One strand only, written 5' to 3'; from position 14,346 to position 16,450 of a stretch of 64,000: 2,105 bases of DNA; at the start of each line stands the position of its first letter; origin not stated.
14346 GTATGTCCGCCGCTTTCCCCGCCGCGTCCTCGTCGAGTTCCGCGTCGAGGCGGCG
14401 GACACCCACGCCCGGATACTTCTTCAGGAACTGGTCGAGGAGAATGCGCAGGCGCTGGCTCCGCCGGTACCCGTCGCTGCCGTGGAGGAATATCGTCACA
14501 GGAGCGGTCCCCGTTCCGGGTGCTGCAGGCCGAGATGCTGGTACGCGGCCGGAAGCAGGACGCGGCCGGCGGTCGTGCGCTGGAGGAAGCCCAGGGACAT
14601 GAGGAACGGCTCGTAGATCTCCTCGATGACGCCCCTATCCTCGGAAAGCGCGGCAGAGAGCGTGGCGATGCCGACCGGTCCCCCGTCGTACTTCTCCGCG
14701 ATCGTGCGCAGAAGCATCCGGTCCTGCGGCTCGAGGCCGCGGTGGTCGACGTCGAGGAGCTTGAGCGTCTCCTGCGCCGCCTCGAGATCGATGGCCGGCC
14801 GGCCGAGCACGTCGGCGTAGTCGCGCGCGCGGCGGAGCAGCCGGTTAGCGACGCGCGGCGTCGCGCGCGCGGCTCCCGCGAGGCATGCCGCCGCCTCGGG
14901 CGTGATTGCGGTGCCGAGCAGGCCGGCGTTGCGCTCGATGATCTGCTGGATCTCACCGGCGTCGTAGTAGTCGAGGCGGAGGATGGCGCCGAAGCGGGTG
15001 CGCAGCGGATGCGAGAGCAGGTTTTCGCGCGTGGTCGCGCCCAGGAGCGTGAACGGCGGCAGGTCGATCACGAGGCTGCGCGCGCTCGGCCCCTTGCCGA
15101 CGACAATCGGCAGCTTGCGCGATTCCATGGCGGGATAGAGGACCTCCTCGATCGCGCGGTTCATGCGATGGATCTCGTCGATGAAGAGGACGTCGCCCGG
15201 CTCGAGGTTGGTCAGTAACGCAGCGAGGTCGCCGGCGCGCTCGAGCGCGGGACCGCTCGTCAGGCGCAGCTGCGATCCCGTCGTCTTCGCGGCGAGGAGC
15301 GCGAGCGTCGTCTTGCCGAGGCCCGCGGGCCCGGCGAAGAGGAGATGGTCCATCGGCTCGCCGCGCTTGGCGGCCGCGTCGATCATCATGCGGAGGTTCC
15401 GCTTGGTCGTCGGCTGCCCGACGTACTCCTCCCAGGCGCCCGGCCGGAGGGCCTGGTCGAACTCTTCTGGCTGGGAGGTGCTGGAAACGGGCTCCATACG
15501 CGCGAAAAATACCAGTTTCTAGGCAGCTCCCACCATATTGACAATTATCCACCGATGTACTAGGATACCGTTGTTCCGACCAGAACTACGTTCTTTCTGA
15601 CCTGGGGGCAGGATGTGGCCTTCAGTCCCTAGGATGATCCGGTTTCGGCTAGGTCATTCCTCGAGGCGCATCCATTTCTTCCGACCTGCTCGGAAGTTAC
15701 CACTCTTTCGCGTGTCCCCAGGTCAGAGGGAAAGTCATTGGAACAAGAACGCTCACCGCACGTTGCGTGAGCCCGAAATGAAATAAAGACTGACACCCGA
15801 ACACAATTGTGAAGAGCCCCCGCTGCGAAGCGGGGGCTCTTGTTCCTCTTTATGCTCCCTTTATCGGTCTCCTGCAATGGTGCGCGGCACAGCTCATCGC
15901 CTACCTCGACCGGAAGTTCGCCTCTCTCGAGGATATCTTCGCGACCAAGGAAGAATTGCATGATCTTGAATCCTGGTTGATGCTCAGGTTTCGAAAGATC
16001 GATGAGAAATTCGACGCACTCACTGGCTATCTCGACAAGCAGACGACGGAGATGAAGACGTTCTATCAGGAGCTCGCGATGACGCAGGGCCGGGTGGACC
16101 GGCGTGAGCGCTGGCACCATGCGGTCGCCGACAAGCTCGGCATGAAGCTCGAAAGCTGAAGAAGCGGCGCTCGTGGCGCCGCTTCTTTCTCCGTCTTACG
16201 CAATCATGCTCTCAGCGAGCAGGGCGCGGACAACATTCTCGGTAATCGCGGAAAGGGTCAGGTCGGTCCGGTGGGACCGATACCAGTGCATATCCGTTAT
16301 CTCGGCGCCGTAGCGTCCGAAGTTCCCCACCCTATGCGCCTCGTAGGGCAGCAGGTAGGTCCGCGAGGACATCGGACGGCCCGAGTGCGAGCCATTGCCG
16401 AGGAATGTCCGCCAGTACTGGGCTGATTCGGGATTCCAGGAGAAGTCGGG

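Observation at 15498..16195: Low-GC island between ruvB and a NUDIX gene: promoter, then a roughly 280-nt highly structured non-coding stretch, then a small coiled-coil ORF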

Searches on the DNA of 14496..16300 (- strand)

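Call 5: search_rna_families(source=window, start=15400, end=16300, threshold=evalue, max_evalue=10, show_alignments=5)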
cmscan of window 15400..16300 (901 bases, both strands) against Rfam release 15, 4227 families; matches with E-value up to 10: 6.
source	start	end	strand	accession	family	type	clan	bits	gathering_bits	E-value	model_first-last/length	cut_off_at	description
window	15812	15844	-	RF02621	BSnc120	Gene; sRNA;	-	20.6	114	0.08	38-70/88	no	Brucella sRNA 120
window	15813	15844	+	RF02838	Ref55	Gene; sRNA;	-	19.4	43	7.4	15-53/54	no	Enterococcus sRNA 55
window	15813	15851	-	RF01813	rdlD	Gene; antitoxin;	-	15.6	50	3.8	1-66/66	no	rdlD antitoxin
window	15643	15696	-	RF02879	MH_s10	Gene; sRNA;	-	15.2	81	3.3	1-143/143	no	Mesorhizobail RNA 10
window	15594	15633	+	RF01297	sR40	Gene; snRNA; snoRNA; CD-box;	-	13.6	50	7.1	21-61/61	no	Small nucleolar RNA sR40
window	15779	15831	+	RF01144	sR17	Gene; snRNA; snoRNA; CD-box;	-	12.3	36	5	1-55/55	no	Small nucleolar RNA sR17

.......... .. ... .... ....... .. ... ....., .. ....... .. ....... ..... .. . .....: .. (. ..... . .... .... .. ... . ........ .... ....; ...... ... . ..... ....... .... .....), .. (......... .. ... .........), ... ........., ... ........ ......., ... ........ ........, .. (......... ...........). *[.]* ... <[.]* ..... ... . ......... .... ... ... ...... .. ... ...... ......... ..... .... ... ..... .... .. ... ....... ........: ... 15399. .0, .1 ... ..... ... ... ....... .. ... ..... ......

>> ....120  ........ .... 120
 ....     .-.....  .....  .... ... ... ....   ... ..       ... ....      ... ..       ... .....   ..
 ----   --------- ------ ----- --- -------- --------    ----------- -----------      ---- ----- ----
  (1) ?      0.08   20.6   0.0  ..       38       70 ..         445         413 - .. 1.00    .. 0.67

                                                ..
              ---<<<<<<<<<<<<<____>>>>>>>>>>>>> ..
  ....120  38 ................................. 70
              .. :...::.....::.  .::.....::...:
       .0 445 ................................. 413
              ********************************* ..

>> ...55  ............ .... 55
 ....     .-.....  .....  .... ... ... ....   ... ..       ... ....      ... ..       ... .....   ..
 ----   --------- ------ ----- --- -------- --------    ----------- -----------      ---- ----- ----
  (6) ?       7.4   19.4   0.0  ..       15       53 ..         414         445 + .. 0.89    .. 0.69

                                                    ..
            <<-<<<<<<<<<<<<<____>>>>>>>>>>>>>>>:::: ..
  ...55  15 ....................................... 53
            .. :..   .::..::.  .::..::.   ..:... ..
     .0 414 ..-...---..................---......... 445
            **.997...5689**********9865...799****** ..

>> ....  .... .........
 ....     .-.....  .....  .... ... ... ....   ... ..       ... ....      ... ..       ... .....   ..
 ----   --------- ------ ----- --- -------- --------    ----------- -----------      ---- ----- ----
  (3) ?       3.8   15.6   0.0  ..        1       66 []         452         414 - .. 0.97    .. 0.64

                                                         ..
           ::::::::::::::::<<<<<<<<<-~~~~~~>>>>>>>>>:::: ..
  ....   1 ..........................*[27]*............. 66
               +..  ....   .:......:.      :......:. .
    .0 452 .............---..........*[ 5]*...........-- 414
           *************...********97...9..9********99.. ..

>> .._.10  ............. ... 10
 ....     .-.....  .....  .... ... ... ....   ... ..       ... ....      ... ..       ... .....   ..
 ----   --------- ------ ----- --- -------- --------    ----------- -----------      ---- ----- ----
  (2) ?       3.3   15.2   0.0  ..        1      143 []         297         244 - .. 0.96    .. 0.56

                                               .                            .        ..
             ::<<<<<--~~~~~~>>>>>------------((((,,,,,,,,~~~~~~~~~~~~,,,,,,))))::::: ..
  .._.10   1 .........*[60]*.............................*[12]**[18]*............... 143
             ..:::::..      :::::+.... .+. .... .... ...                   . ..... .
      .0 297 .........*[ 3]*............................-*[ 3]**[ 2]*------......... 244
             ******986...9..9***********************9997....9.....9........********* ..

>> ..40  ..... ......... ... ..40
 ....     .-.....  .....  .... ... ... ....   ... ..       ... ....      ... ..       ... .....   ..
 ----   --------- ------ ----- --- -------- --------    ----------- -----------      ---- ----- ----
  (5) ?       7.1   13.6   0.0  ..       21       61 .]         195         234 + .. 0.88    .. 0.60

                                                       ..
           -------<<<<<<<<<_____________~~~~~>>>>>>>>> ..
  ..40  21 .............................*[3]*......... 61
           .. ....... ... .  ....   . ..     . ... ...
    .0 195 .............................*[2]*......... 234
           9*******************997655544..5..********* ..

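Call 31: search_rna_families(sources=[L097, L087], threshold=evalue, max_evalue=10, show_alignments=3)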
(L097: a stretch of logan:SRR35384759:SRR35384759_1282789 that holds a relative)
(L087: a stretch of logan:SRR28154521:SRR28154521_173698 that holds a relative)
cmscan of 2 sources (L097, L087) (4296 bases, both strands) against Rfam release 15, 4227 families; matches with E-value up to 10: 0.
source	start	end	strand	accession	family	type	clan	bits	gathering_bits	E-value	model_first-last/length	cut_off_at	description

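Call 32: search_rna_families(source=L098, start=560, end=980, threshold=evalue, max_evalue=10, show_alignments=3)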
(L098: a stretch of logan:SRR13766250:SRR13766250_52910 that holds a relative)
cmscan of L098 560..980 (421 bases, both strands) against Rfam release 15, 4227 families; matches with E-value up to 10: 9.
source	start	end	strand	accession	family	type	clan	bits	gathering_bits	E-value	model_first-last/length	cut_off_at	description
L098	622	692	-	RF02713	MCS4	Gene; sRNA;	-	23.2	56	0.4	1-123/123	no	Mycoplasma sRNA MCS4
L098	623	662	+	RF03821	mir-2002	Gene; miRNA;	-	18.7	49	0.57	1-68/68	no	mir-2002 microRNA precursor family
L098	619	692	-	RF00388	Anti-Q_RNA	Gene; antisense;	-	18.1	45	2.5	1-103/103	no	Anti-Q RNA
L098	622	662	+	RF00904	mir-392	Gene; miRNA;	-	17.9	62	1.1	1-75/75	no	mir-392 microRNA precursor family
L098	596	659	+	RF02074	STnc240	Gene; sRNA;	-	17.3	55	6.9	1-77/77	no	Enterobacterial sRNA STnc240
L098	709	847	-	RF04128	MIR8562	Gene; miRNA;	-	14.4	211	3.2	1-242/242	no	MIR8562 microRNA precursor family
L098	678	759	+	RF01962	RMST_1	Gene; lncRNA;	-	13.9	40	0.82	1-61/61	no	Rhabdomyosarcoma 2 associated transcript conserved region 1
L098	853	920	-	RF02956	DUF2693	Gene; sRNA;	-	13.3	81.3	3.4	1-165/165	no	DUF2693 RNA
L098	624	655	+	RF00512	Leu_leader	Cis-reg; leader;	-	12.2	50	9.5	115-145/148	no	Leucine operon leader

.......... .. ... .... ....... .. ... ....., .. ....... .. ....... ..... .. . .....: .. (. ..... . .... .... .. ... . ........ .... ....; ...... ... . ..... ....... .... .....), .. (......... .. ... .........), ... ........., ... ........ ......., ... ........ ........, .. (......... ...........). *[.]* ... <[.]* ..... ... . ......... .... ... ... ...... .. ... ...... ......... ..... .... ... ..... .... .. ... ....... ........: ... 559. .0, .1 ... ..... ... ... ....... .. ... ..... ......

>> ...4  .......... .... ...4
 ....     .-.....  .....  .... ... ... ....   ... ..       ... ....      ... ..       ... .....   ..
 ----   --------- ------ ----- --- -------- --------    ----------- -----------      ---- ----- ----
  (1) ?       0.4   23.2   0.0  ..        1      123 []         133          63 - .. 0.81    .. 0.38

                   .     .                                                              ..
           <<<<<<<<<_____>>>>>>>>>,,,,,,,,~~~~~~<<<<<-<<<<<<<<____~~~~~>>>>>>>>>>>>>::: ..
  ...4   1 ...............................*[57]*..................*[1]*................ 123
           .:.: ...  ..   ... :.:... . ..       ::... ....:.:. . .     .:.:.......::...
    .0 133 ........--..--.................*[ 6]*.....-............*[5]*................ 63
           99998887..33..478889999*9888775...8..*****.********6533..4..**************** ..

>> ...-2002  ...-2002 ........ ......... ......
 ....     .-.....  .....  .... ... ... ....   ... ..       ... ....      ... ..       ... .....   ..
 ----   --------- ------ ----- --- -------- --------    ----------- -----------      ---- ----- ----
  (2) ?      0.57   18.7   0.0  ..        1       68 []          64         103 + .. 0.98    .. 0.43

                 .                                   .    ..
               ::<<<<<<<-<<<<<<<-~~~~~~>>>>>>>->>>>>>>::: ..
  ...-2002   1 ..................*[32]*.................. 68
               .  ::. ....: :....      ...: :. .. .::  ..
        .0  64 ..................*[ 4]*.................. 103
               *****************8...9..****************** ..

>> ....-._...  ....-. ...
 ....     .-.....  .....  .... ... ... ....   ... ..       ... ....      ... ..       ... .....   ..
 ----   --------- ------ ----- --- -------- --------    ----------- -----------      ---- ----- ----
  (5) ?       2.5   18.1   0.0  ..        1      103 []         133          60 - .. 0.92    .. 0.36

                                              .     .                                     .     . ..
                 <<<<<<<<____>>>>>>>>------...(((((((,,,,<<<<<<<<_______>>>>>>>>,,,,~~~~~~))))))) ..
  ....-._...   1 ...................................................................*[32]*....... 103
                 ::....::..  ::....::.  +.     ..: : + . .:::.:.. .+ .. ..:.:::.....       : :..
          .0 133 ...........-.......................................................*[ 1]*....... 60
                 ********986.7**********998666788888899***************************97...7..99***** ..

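Call 45: build_rna_model(alignment_id=A5)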
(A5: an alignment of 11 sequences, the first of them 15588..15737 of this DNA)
Model R1 built from alignment A5 (11 sequences, 170 columns); structure: RNAalifold consensus.
model positions 149; base pairs 46; branch points 1; effective number of sequences 1.63; information 0.59 bits per position. Calibrated on 0.2 Mb of random sequence (short: E-values are rough).
structure used (alignment columns):
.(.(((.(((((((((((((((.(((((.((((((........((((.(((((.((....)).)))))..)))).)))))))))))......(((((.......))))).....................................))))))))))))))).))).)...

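Call 46: search_with_rna_model(model_id=R1, sources=[window, L004, L005, L006, L007, L008, L009, L010, L011, L012, L013, L014, L015, L016, L017, L018, L019, L020, L021, L022, L023, L024, L025, L026, L027, L028, L029, L030, L031, L032, L033, L034, L035, L036, L037, L038, L039, L040, L041, L042, L043, L044, L045, L046, L047, L048, L049, L050, L051, L052, L053, L054, L055, L056, L057, L058, L059, L060, L061, L062, L063, L064, L065, L066, L067, L068, L069, L070, L071, L072, L073, L074, L075, L076, L077, L078, L079, L080, L081, L082, L083, L084, L085, L088, L089, L090, L092, L095, L096, L098, L099, L101], max_evalue=1)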
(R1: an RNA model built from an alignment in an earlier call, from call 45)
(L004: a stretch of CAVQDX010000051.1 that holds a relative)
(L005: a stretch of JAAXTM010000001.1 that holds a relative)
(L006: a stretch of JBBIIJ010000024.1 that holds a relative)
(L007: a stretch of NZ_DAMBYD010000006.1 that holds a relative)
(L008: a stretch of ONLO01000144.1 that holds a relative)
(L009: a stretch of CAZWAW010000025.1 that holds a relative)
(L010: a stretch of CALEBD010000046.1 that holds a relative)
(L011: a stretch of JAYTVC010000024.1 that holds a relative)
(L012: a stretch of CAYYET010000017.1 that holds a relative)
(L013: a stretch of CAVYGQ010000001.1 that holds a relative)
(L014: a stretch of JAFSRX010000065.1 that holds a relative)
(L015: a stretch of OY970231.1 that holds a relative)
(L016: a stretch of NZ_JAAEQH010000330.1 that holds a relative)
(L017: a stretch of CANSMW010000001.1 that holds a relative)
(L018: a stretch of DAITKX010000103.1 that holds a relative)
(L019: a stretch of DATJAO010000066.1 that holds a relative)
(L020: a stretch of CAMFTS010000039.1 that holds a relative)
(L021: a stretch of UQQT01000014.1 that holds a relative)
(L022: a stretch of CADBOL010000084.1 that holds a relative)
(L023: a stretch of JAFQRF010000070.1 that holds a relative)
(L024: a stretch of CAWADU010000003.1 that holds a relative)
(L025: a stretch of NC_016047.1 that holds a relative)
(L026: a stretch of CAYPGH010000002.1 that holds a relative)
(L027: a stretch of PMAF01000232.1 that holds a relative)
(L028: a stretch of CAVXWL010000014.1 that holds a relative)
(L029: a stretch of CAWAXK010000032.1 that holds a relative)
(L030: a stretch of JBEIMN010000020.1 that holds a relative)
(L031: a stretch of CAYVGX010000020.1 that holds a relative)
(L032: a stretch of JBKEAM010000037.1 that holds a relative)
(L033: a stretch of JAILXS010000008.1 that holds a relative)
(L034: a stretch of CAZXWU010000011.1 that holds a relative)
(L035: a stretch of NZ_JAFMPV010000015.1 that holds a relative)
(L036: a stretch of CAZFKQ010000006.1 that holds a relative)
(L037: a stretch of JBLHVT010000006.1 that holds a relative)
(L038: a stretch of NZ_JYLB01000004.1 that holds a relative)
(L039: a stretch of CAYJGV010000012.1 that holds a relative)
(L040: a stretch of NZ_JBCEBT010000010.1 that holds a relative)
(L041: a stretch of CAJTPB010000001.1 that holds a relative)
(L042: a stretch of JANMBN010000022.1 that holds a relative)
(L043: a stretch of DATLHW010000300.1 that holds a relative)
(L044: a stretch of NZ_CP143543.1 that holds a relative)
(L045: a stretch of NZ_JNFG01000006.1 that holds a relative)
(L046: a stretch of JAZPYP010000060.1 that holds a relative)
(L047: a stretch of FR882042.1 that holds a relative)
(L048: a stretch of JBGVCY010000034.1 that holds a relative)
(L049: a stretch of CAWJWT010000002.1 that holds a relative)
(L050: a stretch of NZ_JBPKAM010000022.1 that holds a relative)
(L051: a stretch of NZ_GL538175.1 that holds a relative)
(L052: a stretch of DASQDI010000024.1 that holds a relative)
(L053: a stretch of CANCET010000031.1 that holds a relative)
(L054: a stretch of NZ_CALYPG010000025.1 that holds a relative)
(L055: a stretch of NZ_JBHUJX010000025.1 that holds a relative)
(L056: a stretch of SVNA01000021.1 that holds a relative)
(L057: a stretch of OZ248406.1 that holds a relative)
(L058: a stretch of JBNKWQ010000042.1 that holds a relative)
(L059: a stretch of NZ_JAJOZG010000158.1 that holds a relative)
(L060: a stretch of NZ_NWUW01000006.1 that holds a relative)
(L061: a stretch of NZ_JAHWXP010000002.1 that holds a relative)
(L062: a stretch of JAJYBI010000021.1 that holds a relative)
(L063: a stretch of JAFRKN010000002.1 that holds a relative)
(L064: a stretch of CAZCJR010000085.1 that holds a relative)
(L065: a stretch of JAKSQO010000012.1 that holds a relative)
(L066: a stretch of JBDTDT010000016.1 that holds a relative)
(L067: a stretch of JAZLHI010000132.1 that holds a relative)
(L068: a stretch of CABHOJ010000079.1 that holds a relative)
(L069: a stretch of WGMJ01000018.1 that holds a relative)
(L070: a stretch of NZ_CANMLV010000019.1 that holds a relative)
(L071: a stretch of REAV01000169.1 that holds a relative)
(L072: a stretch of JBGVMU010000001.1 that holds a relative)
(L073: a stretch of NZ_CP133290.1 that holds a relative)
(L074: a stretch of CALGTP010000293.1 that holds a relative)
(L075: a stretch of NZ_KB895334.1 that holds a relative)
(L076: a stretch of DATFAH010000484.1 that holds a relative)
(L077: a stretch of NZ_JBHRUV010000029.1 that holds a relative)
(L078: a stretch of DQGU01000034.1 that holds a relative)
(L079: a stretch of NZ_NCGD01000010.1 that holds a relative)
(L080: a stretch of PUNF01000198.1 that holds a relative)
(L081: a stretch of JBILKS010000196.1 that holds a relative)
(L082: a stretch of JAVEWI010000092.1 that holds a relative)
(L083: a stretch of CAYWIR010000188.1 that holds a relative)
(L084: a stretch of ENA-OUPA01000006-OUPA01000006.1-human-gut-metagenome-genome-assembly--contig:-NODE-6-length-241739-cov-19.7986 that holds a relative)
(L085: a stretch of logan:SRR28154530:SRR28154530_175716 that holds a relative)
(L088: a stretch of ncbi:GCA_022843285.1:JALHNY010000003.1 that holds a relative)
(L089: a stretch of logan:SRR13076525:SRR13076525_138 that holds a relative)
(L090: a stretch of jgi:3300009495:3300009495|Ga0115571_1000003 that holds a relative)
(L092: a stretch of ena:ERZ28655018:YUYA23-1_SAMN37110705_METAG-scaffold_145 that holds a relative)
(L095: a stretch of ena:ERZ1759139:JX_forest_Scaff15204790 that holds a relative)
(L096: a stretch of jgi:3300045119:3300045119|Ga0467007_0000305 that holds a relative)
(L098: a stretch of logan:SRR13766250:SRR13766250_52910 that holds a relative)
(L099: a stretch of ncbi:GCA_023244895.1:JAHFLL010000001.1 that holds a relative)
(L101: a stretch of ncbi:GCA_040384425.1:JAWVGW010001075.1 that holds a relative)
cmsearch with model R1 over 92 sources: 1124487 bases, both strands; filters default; matches with E-value up to 1: 22.
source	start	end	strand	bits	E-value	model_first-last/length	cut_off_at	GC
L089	4753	4901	-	165.4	2e-41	1-149/149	no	0.54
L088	4800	4948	-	162.3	1.4e-40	1-149/149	no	0.54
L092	4760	4908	-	160.4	4.4e-40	1-149/149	no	0.56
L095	4800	4947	-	158.9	1.1e-39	1-149/149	no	0.57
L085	4760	4909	-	157.7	2.3e-39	1-149/149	no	0.52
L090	4758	4906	-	153.6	3e-38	1-149/149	no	0.6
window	15588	15737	+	150.9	1.6e-37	1-149/149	no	0.56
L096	9734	9880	-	132.2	1.7e-32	1-149/149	no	0.5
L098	705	849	-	131.7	2.4e-32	1-149/149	no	0.43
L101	9757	9901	-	129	1.3e-31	1-149/149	no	0.49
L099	9734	9900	-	104.5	5.2e-25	1-149/149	no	0.47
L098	707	851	+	33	9.6e-06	1-149/149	no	0.44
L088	4802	4950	+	28.6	0.00014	1-149/149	no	0.54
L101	9759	9903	+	28.1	0.0002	1-149/149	no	0.48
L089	4755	4903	+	28.1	0.0002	1-149/149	no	0.55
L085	4762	4911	+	27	0.00039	1-149/149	no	0.52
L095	4802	4949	+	25.9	0.00079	1-149/149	no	0.58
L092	4762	4910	+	25.7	0.00087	1-149/149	no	0.56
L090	4760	4908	+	25.7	0.00088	1-149/149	no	0.6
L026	5704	5828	-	24.3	0.0021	1-149/149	no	0.52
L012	2339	2423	-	23.7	0.0031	24-108/149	no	0.56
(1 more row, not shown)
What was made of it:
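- Strand: 105-165 bits on the RNA strand versus 25-33 bits on the reverse strand (call 46).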
